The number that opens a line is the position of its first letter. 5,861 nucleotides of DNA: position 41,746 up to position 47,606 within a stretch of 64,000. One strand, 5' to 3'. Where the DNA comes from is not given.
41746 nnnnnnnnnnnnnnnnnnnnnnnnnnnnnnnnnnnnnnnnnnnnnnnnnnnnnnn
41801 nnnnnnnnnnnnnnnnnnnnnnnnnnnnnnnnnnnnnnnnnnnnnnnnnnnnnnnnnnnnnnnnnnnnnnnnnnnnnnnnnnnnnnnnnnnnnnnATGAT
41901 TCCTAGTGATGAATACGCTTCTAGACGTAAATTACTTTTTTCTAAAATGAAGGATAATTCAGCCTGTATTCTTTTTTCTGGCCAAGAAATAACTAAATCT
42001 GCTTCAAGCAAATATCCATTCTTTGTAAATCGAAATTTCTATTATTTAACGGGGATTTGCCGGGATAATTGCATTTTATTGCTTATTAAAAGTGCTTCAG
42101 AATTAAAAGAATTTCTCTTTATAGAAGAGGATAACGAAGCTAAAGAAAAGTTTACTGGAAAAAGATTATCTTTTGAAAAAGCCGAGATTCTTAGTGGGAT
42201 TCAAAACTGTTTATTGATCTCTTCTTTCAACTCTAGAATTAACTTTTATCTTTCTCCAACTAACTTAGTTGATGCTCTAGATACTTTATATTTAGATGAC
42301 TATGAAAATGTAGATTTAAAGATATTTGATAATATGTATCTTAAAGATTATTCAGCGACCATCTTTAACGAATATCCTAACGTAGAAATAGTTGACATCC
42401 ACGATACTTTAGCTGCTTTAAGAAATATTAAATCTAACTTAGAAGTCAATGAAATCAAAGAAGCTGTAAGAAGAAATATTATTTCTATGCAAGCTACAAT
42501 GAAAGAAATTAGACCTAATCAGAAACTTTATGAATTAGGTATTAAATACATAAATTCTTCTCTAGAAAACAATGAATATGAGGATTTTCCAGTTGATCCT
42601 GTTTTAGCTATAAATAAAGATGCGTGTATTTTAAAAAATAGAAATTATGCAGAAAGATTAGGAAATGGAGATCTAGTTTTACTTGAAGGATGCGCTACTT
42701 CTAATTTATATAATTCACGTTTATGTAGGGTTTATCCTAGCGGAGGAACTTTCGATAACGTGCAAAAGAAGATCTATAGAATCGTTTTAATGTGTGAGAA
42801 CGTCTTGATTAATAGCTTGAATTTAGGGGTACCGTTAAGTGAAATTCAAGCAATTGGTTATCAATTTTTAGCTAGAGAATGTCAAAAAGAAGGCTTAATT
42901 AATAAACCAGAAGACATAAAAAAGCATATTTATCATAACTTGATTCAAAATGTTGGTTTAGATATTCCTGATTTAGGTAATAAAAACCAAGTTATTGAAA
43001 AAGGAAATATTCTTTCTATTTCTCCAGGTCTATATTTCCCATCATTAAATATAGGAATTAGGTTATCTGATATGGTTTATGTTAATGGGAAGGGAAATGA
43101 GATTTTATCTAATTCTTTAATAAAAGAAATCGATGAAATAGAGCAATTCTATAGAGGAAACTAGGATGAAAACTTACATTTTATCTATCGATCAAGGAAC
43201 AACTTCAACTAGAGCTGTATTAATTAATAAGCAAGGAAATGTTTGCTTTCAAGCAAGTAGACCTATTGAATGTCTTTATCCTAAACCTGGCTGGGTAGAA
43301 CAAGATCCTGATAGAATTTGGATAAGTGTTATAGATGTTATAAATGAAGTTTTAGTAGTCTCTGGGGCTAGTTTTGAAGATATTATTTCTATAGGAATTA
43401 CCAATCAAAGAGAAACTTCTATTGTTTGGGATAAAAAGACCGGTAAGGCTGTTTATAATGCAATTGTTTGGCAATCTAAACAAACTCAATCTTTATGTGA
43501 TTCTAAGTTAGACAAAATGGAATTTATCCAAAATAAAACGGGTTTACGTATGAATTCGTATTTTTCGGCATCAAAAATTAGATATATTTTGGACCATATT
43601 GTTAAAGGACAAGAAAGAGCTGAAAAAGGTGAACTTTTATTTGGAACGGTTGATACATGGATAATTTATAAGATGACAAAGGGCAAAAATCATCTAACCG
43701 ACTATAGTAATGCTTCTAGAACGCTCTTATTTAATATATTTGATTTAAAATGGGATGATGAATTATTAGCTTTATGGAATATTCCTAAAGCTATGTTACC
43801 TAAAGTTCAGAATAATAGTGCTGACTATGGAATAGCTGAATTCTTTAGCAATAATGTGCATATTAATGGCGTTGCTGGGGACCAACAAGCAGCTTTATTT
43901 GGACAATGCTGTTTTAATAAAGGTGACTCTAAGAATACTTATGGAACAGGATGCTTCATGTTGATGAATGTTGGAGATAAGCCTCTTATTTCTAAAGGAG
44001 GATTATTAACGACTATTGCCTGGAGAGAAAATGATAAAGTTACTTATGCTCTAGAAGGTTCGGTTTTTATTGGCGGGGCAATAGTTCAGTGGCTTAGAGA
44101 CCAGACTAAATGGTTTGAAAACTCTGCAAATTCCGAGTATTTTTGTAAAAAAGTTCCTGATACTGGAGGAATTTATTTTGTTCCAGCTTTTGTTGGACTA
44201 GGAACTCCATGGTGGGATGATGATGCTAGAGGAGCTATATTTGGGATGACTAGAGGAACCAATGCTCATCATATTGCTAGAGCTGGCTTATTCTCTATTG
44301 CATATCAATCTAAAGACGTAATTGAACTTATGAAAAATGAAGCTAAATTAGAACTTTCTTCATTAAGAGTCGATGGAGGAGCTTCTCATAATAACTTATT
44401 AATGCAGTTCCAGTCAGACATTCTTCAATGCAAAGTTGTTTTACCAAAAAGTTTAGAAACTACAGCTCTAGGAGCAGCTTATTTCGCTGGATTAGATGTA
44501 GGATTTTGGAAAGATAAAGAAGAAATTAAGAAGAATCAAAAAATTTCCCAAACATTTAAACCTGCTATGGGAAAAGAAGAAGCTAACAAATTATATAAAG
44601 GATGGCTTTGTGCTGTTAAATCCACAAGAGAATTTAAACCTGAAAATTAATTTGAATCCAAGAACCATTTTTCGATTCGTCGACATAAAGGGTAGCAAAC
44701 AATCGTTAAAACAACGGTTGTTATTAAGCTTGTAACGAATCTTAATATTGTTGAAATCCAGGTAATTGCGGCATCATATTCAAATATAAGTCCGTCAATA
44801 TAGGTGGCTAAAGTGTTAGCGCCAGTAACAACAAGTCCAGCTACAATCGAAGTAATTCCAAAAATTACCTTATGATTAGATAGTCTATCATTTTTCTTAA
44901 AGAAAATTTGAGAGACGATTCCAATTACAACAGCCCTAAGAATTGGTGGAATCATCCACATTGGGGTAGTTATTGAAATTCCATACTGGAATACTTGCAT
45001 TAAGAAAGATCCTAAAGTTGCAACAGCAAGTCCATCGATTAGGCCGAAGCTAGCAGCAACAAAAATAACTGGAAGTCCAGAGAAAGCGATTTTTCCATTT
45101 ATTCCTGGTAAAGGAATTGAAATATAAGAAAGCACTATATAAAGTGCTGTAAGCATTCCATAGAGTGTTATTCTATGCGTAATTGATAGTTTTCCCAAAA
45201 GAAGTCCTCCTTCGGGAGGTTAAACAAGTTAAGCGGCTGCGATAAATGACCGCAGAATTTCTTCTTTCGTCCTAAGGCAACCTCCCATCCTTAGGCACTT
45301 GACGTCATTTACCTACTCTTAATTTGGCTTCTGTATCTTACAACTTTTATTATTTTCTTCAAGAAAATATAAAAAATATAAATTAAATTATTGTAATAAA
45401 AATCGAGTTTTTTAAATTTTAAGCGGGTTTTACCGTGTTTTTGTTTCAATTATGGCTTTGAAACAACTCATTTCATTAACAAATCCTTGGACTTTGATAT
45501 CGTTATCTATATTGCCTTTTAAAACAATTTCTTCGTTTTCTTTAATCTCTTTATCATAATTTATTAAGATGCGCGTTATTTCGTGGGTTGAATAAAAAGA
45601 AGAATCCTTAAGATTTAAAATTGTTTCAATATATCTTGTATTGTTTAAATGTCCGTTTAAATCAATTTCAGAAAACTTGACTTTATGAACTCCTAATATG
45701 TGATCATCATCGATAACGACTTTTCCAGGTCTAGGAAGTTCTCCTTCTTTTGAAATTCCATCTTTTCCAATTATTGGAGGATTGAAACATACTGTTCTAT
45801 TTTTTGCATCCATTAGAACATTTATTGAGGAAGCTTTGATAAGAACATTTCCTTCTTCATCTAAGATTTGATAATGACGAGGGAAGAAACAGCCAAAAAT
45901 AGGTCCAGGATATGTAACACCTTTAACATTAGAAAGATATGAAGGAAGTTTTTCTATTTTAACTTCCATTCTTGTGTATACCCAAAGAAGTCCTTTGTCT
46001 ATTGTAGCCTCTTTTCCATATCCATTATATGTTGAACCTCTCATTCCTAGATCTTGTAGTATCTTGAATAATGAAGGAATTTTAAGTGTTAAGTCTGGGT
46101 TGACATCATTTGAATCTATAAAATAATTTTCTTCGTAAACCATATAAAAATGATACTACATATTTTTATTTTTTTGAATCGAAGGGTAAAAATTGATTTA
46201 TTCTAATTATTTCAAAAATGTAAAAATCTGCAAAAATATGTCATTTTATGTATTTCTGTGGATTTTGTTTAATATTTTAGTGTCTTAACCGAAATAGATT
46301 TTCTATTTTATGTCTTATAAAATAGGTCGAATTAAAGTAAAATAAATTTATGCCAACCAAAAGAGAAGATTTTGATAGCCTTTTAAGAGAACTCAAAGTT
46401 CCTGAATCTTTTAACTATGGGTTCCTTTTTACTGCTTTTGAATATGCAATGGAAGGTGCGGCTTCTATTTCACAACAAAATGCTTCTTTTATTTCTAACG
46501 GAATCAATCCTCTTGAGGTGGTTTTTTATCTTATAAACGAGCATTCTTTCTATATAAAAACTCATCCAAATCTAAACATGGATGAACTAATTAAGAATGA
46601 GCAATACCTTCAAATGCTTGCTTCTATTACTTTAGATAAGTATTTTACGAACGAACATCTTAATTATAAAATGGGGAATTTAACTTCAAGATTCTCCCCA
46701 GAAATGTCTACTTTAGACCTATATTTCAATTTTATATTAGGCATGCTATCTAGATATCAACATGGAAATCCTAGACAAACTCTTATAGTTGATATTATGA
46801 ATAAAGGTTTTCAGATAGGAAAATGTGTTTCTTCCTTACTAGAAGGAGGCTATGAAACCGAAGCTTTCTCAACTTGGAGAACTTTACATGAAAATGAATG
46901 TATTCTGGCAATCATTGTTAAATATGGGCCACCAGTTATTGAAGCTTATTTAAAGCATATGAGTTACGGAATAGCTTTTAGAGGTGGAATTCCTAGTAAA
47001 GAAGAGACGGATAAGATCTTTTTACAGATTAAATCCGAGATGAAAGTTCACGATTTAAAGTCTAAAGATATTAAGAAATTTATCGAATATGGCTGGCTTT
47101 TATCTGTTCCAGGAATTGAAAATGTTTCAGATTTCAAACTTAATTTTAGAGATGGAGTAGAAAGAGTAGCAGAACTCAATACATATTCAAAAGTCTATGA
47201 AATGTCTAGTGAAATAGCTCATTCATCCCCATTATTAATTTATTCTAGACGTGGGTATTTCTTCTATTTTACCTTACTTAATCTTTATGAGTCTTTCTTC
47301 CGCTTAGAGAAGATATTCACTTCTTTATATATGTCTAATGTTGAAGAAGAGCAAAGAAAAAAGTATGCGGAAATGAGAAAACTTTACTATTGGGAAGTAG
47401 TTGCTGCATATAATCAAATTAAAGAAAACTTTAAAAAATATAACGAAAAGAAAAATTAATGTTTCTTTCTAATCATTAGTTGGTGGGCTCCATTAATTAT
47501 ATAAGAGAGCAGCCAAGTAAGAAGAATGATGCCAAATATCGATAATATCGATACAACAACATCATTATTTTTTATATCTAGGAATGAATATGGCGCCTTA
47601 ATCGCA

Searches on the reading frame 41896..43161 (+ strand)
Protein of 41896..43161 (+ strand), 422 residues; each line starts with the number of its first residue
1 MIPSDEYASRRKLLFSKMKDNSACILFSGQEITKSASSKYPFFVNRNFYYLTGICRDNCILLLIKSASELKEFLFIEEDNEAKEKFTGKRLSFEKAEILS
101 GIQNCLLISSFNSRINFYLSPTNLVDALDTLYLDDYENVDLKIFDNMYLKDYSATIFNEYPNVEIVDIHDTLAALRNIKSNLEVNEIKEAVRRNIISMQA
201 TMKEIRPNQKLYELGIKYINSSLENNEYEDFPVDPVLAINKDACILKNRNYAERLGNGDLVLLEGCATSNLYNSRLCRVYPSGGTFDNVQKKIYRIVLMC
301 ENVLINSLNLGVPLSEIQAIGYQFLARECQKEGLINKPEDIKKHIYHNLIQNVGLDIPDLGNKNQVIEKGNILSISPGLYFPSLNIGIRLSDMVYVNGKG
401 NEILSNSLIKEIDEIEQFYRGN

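Call 35: search_protein_families(library=pfam, proteins=[window:41896-43161:+], max_evalue=0.001)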
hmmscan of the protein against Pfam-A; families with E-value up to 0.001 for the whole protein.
window:41896-43161:+ (422 aa): 2 families
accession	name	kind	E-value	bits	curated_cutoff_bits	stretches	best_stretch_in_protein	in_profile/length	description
PF00557.29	Peptidase_M24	-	1e-24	87.9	23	1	186-396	2-206/208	Metallopeptidase family M24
PF05195.22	AMP_N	-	1.5e-24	86.4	24.6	1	7-120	1-115/121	Aminopeptidase P, N-terminal domain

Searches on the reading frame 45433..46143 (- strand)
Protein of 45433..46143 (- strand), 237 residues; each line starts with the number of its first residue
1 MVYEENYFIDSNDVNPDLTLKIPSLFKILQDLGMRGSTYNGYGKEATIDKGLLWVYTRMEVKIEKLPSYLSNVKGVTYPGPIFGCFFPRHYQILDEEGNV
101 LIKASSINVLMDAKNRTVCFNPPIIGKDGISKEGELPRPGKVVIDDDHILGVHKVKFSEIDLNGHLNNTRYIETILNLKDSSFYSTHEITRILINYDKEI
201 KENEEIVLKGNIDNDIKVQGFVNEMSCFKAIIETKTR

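Call 74: search_protein_families(library=pfam, proteins=[window:45433-46143:-], max_evalue=0.00001)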
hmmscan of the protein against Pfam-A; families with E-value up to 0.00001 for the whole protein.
window:45433-46143:- (237 aa): 2 families
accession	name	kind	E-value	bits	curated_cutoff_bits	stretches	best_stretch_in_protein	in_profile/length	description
PF01643.23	Acyl-ACP_TE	-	3.1e-19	69.4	23.7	1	2-119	3-121/131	Acyl-ACP thioesterase N-terminal domain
PF20791.3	Acyl-ACP_TE_C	-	9.6e-14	51.9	21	1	153-207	12-66/101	Acyl-ACP thioesterase C-terminal domain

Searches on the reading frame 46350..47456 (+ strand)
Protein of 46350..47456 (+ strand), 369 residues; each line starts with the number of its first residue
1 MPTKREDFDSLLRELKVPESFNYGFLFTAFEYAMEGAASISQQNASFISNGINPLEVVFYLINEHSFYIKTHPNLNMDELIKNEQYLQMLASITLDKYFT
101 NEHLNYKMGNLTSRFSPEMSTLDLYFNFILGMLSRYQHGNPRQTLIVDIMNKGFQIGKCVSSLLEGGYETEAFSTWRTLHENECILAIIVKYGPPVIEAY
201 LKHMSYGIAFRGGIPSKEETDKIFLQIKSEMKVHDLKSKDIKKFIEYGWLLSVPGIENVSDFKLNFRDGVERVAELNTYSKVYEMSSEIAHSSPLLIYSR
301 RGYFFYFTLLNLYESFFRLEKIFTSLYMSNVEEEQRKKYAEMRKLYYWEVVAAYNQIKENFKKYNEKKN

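Call 74: search_protein_families(library=pfam, proteins=[window:46350-47456:+], max_evalue=0.00001)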
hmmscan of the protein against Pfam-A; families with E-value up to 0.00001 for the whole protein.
window:46350-47456:+ (369 aa): 1 family
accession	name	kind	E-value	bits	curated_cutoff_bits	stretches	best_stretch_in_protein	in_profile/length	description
PF18928.5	DUF5677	-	1.1e-11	45.5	27.1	1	149-297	7-155/166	Family of unknown function (DUF5677)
